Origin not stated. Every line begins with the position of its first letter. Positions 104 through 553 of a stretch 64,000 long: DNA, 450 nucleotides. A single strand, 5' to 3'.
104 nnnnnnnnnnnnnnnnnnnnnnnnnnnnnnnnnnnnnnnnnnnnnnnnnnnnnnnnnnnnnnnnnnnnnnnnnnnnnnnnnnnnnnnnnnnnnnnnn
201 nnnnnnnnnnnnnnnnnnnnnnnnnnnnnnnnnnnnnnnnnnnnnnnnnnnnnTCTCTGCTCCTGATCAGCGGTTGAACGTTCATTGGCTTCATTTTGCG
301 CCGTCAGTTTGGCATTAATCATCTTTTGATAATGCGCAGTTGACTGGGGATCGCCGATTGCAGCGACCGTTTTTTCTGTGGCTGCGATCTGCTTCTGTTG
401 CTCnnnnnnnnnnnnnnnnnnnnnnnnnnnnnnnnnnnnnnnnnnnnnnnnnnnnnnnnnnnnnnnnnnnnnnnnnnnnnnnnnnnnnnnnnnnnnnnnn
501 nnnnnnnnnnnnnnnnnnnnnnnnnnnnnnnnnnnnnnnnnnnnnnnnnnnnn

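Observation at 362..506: Near-identical 96-bp-spaced tandem repeats inside the secreted-protein gene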

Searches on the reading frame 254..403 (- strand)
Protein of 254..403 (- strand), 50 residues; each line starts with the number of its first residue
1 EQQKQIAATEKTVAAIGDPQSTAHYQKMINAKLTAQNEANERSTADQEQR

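Call 59: search_protein_representatives(alignment_id=A6)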
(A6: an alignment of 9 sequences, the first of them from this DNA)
Query: 9 sequences, 50 profile positions. Proteins with E-value up to 0.001 (for the whole library): 8; up to 1e-10: 6; up to 1e-30: 1. The best 8 are listed.
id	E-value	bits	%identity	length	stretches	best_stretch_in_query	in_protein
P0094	5.2e-39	148.2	-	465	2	1-50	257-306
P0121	4.2e-30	119.7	-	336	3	1-50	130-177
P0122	2.2e-26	107.8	-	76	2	1-50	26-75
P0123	2.1e-17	79.1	-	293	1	1-49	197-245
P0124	1.2e-13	67.0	-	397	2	4-36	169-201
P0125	1.6e-11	60.2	-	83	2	1-50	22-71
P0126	5.8e-07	45.6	-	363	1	4-43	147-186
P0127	1.5e-05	41.1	-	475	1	4-50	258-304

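Call 61: list_cluster_members(proteins=[P0124, P0126, P0127])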
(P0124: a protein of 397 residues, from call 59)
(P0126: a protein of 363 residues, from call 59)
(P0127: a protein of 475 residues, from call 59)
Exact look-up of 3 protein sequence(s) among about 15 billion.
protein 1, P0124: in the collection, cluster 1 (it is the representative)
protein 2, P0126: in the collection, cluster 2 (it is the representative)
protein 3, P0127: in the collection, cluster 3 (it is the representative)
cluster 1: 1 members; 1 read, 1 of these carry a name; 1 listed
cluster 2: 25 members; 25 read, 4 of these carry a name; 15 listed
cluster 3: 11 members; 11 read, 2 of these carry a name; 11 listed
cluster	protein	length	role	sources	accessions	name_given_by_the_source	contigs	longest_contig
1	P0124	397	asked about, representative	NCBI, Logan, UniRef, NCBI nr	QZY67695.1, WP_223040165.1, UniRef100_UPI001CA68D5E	YadA C-terminal domain-containing protein [Escherichia coli] | YadA C-terminal domain-containing protein n=1 Tax=Escherichia coli TaxID=562 ...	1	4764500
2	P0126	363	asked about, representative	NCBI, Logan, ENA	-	-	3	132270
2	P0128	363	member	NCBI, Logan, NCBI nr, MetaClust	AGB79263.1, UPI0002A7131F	autotransporter adhesin [Enterobacteriaceae bacterium strain FGI 57] | status=active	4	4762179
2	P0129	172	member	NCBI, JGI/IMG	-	hypothetical protein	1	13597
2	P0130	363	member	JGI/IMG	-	chromosome segregation ATPase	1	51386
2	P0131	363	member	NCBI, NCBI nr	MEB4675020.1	YadA-like family protein [Enterobacteriaceae bacterium G50]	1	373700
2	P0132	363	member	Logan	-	-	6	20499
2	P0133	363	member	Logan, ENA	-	-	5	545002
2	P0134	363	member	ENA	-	-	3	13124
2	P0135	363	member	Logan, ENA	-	-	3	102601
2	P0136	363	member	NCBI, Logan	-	-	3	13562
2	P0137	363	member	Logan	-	-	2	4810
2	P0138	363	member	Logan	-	-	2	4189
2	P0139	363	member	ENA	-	-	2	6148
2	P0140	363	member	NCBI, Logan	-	-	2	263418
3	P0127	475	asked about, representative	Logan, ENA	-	-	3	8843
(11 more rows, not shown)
